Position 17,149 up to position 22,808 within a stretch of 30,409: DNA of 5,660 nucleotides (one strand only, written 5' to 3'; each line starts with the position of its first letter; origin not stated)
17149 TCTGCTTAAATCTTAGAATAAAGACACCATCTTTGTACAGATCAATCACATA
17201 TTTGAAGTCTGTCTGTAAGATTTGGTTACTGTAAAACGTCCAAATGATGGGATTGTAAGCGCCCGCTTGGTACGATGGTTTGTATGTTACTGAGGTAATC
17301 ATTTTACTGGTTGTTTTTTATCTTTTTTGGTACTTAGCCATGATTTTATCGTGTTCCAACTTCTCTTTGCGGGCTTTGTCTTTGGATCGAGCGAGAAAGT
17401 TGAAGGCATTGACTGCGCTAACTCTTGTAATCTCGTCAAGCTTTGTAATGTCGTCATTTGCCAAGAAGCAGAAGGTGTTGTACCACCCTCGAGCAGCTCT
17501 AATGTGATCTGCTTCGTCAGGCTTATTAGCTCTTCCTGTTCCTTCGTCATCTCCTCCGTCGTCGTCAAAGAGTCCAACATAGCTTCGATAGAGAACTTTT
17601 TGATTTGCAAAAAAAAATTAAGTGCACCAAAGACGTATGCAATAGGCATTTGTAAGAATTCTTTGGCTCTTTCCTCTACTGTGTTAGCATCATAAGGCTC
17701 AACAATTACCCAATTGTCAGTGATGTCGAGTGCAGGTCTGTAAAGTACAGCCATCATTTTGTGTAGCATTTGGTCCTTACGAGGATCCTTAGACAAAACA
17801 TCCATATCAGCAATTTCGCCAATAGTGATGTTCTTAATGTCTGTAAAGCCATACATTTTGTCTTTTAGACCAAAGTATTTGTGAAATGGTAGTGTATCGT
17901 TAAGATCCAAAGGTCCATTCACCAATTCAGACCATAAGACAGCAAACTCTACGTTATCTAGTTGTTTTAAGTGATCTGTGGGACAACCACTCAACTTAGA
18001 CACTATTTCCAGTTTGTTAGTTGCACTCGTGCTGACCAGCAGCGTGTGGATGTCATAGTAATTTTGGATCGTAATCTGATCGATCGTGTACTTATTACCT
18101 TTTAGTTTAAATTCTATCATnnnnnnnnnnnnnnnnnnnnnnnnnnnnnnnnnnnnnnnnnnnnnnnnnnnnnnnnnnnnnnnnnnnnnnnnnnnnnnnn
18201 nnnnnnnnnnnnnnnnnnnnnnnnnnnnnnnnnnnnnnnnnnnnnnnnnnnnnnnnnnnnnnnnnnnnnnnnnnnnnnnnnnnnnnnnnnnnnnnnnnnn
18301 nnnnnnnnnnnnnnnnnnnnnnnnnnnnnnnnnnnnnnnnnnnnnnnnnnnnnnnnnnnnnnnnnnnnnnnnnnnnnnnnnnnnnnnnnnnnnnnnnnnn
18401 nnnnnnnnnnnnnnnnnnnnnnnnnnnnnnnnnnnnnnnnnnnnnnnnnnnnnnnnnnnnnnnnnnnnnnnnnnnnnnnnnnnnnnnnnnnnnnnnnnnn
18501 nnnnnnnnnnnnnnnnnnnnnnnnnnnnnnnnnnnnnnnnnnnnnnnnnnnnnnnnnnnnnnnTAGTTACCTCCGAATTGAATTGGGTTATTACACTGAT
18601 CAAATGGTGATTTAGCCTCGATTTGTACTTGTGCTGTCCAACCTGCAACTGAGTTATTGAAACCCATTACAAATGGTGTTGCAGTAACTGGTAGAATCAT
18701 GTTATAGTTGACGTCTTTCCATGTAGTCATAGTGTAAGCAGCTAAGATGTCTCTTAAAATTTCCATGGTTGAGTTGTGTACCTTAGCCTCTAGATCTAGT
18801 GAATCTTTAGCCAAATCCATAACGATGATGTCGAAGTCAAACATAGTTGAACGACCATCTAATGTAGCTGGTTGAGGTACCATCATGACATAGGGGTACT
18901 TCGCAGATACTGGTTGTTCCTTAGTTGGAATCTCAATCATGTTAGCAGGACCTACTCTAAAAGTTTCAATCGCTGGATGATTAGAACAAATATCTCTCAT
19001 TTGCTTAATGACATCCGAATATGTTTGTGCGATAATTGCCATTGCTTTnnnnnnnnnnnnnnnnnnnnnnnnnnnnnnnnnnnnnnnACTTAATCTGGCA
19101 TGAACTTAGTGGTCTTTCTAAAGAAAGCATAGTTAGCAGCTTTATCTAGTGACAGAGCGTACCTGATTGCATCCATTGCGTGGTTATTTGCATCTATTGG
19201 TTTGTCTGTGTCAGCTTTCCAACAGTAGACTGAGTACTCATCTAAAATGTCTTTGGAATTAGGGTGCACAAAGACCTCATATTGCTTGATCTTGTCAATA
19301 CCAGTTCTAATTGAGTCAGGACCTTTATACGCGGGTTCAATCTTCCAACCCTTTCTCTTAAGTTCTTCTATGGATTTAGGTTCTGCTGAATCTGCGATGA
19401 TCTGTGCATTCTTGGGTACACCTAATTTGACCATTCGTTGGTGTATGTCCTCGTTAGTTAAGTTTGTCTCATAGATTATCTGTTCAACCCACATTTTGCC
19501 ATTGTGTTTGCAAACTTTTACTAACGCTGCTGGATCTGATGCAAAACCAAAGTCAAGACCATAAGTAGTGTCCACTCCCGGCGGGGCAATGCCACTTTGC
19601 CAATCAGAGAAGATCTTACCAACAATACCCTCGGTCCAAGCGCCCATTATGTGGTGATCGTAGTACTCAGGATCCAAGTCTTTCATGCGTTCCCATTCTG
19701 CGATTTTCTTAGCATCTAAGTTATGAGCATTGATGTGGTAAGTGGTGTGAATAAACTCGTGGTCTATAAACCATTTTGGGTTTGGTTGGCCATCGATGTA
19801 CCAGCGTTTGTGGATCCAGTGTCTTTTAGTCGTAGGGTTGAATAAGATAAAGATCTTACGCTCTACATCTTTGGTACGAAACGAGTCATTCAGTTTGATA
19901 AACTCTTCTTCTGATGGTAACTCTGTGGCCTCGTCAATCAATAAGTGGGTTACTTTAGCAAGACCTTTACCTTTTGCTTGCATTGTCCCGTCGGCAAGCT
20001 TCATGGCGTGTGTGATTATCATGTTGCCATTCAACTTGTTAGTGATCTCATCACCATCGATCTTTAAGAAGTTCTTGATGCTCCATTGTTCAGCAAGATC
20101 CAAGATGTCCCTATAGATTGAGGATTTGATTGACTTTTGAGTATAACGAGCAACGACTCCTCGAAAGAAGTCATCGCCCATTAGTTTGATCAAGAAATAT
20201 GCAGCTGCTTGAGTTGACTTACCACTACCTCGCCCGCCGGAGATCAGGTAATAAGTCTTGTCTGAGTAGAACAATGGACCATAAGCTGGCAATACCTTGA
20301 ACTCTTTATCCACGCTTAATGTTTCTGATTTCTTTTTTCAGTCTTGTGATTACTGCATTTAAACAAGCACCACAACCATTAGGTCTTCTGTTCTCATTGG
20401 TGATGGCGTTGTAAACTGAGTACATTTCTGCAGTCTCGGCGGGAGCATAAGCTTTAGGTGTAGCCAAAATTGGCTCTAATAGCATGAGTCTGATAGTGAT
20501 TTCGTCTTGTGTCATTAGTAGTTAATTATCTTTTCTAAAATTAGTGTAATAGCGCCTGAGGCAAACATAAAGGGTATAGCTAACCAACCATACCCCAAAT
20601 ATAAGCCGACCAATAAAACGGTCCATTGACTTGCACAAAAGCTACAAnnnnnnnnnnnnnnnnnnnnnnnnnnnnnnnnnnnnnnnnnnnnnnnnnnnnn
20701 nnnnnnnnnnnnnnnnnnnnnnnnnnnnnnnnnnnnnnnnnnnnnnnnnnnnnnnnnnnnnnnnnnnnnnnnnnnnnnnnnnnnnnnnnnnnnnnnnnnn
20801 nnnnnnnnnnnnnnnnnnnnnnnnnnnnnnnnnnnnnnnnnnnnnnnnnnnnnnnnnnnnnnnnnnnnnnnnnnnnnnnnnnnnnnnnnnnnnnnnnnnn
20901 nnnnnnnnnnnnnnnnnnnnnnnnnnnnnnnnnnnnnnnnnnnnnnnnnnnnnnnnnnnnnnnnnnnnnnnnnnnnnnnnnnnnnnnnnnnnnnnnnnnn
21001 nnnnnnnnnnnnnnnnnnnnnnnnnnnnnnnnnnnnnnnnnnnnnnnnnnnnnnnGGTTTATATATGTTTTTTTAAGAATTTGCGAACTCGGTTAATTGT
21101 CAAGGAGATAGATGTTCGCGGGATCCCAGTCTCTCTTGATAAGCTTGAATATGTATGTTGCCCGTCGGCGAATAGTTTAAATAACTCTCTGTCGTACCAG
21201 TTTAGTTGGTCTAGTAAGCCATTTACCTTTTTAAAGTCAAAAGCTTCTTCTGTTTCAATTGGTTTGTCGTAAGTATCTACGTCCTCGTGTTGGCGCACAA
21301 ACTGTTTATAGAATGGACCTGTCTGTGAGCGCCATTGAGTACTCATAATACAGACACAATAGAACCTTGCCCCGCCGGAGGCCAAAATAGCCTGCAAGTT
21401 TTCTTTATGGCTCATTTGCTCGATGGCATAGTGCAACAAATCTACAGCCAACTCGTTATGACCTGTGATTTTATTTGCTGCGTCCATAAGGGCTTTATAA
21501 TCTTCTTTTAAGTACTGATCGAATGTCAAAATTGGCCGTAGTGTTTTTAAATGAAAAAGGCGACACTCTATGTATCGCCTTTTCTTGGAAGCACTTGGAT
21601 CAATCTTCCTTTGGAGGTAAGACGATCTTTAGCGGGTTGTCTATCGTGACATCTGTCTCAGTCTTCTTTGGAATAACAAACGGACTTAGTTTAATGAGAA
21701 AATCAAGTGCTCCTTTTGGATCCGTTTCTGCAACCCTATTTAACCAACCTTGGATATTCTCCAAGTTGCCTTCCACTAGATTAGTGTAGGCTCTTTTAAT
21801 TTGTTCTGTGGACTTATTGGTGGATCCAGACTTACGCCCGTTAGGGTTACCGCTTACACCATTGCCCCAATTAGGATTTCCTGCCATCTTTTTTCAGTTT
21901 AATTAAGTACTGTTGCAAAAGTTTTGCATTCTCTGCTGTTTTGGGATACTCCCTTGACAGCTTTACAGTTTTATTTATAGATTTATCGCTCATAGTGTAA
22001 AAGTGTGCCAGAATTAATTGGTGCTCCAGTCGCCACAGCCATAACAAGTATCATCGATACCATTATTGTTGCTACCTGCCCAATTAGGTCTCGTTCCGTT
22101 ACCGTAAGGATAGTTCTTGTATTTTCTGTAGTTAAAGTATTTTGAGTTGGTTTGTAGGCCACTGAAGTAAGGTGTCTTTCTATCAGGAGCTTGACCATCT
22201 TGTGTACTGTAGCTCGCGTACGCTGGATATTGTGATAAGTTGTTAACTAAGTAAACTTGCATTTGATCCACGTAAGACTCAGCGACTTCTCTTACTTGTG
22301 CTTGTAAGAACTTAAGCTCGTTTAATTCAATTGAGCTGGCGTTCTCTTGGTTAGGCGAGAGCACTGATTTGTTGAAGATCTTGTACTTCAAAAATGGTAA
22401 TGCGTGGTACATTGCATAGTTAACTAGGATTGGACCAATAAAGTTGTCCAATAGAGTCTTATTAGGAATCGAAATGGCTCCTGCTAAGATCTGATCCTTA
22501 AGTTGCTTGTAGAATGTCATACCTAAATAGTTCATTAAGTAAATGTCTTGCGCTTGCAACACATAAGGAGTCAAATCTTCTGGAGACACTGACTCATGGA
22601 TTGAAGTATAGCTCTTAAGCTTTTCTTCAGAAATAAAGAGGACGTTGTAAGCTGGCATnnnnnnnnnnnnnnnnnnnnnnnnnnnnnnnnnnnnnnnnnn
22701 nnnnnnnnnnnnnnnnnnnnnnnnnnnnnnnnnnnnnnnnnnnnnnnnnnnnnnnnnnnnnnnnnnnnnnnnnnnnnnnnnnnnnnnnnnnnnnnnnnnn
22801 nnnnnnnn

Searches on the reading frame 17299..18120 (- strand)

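Call 90: search_protein_families(library=pfam, proteins=[window:17299-18120:-], max_evalue=0.01)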
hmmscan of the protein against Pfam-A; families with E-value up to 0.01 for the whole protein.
window:17299-18120:- (273 aa): 1 family
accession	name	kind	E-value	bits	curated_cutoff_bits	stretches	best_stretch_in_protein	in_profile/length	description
PF04107.18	GCS2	-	0.0055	16.5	21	1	187-242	60-115/291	Glutamate-cysteine ligase family 2(GCS2)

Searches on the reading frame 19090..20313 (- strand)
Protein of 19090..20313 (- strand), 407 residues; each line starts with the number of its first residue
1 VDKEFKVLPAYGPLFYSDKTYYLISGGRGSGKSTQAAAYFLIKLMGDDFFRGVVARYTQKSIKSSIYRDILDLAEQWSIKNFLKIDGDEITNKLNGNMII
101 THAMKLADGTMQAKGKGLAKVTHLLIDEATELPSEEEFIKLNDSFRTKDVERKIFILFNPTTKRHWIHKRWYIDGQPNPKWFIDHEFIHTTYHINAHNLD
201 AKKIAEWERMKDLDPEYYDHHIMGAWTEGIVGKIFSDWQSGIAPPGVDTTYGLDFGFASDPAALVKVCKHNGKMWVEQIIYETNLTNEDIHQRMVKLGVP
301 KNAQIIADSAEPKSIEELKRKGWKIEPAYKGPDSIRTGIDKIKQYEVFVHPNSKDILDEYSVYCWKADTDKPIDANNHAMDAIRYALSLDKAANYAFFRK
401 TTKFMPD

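Call 28: search_dna_similar(query=window:19090-20313:-, collection=phages, mode=protein, max_rows=15)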
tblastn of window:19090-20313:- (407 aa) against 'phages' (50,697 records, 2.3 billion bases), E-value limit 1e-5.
Records with a match: 1294; places in all: 1296; records where one place covers at least 80% of the query: 1017.
Best place of each record, by identity: <60% 1294.
By first word of the organism name: Streptococcus 154; Staphylococcus 149; Salmonella 132; Bacteroides 96; Enterococcus 88; Flavobacterium 75; Clostridium 58; Klebsiella 45; Vibrio 44; Acinetobacter 43; and 75 more.
By host as written in the record: - 176; Staphylococcus aureus 39; Clostridium sporogenes ATCC-15579 30; Enterococcus faecalis 27; Flavobacterium sp. LMO9 27; Klebsiella pneumoniae 26; Acinetobacter baumannii 20; Pseudomonas aeruginosa 19; and 491 more.
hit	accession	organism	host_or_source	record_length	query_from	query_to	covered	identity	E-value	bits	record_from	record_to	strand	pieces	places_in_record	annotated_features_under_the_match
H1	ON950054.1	Tenacibaculum phage Larrie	Tenacibaculum sp.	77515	9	391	94%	34.0%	5e-50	187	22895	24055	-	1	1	terminase large subunit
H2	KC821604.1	Cellulophaga phage phiST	Cellulophaga baltica MM#3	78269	2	396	97%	32.9%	9e-49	183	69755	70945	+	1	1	phage terminase large subunit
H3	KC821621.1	Cellulophaga phage phi19:2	Cellulophaga baltica #19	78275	2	396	97%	32.9%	9e-49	183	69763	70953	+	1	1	phage terminase large subunit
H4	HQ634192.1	Cellulophaga phage phiST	Cellulophaga sp. MM#3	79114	2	396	97%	32.9%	9e-49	183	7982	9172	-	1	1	phage large subunit terminase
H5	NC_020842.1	Cellulophaga phage phiST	Cellulophaga sp. MM#3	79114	2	396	97%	32.9%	9e-49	183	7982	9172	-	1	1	terminase large subunit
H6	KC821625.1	Cellulophaga phage phi13:1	Cellulophaga baltica #13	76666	2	396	97%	32.9%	2e-48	182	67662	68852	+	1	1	phage terminase large subunit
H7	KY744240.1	Weissella phage PWc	Weissella ceti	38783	7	387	94%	33.8%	1e-41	162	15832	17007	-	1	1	terminase large subunit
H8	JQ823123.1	Nonlabens phage P12024L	Persicivirga sp. IMCC12024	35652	11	388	93%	33.2%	2e-51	191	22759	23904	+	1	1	phage terminase, large subunit, PBSX family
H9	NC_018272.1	Nonlabens phage P12024L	Persicivirga sp. IMCC12024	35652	11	388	93%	33.2%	2e-51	191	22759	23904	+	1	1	terminase large subunit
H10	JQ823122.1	Nonlabens phage P12024S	Persicivirga sp. IMCC12024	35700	11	388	93%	33.2%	2e-51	191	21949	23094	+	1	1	phage terminase, large subunit, PBSX family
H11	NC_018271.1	Nonlabens phage P12024S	Persicivirga sp. IMCC12024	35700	11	388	93%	33.2%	2e-51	191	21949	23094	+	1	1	terminase large subunit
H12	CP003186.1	Thermoanaerobacterium phage THSA-485A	Thermoanaerobacterium saccharolyticum ...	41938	11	387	93%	32.8%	3e-52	193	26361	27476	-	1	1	phage terminase, large subunit, PBSX family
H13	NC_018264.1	Thermoanaerobacterium phage THSA-485A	Thermoanaerobacterium saccharolyticum ...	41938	11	387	93%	32.8%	3e-52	193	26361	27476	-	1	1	terminase large subunit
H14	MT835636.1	Bacteriophage sp.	human fecal samples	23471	6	387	94%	32.0%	1e-47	180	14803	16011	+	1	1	record has no annotation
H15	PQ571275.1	Bacteroides phage BS-TP2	Bacteroides salyersiae BG8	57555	11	385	92%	32.5%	2e-49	185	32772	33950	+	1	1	terminase large subunit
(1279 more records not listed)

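Call 90: search_protein_families(library=pfam, proteins=[window:19090-20313:-], max_evalue=0.01)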
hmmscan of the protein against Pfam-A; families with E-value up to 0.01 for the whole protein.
window:19090-20313:- (407 aa): 3 families
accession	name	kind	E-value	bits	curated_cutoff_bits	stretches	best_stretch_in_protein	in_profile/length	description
PF04466.19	Terminase_3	-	4.3e-27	95.4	23.2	1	19-224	2-200/201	Phage terminase large subunit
PF17288.8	Terminase_3C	-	1.3e-14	55.3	26.7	1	254-388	1-154/155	Terminase RNAseH like domain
PF03237.21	Terminase_6N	-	2.9e-07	30.8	22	1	23-228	1-202/215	Terminase large subunit, T4likevirus-type, N-terminal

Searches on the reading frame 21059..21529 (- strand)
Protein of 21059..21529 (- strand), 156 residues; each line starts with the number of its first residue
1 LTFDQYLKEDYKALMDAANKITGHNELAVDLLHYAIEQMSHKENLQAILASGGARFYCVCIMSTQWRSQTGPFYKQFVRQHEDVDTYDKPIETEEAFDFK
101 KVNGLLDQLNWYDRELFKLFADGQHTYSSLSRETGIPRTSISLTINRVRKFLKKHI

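Call 13: search_protein_families(library=phrogs, proteins=[window:21059-21529:-], max_evalue=0.01)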
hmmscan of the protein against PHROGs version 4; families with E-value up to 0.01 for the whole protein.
window:21059-21529:- (156 aa): 0 families

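Call 14: search_protein_families(library=pfam, proteins=[window:21059-21529:-], max_evalue=0.01)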
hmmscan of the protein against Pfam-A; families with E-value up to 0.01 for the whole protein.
window:21059-21529:- (156 aa): 1 family
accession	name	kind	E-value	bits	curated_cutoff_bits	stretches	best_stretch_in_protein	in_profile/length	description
PF08281.18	Sigma70_r4_2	-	0.0003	20.8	25.7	1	105-152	7-54/54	Sigma-70, region 4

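Call 86: search_solved_structures(query=window:21059-21529:-, max_evalue=1)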
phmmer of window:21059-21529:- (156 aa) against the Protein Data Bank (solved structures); distinct sequences matched with E-value up to 1: 2.
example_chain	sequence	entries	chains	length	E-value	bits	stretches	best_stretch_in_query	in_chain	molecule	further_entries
7fby_A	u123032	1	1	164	0.16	15.1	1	109-150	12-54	Transcriptional regulatory protein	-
9w4v_A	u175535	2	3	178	0.17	15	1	108-150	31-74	Uncharacterized HTH-type transcriptional regulator PH0140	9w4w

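Call 87: search_protein_families(library=ncbifam, proteins=[window:21059-21529:-], max_evalue=0.1)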
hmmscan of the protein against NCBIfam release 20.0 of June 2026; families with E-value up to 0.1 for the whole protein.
window:21059-21529:- (156 aa): 7 families
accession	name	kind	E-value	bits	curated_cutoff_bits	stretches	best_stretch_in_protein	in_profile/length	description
TIGR02937.1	sigma70-ECF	superfamily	1.1e-06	28.4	42.9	1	3-155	3-164/165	sigma-70 family RNA polymerase sigma factor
NF058625.1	sigma_PG0214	equivalog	0.00033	20.4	130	1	3-155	6-160/170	GFO_1088 family ECF-type sigma factor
TIGR02985.1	Sig70_bacteroi1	subfamily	0.02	15.1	126.4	0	3-156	3-162/162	RNA polymerase sigma-70 factor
TIGR02983.1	SigE-fam_strep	subfamily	0.021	14.7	141.55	1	2-149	7-151/162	SigE family RNA polymerase sigma factor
NF009174.0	PRK12522.1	equivalog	0.064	13.2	217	0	76-156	90-167/175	RNA polymerase sigma factor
NF009194.0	PRK12542.1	equivalog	0.066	13.4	211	1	80-154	92-168/185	RNA polymerase sigma factor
TIGR02989.1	Sig-70_gvs1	subfamily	0.068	13.1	124.55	1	38-154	45-156/158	RNA polymerase sigma-70 factor, Rhodopirellula/Verrucomicrobium family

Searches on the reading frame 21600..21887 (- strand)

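Call 89: search_protein_families(library=pfam, proteins=[window:21600-21887:-], max_evalue=0.01)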
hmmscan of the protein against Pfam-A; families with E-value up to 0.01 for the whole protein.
window:21600-21887:- (95 aa): 1 family
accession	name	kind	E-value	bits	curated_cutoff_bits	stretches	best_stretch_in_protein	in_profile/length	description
PF18932.5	DUF5681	-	0.00031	21.7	27.5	1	7-35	5-33/77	Family of unknown function (DUF5681)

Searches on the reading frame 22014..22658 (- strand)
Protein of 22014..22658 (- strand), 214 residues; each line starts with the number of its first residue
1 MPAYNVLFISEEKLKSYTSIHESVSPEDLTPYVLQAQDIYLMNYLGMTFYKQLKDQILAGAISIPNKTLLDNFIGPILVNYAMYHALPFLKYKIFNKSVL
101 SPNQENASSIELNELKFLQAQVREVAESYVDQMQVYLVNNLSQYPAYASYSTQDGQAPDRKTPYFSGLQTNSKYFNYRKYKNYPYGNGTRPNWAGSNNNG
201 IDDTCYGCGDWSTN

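Call 89: search_protein_families(library=pfam, proteins=[window:22014-22658:-], max_evalue=0.01)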
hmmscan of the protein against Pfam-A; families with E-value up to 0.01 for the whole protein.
window:22014-22658:- (214 aa): 1 family
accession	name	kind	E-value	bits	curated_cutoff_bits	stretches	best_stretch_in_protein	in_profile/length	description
PF20459.4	DUF6712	-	1e-17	64.6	25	1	43-149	3-113/121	Family of unknown function (DUF6712)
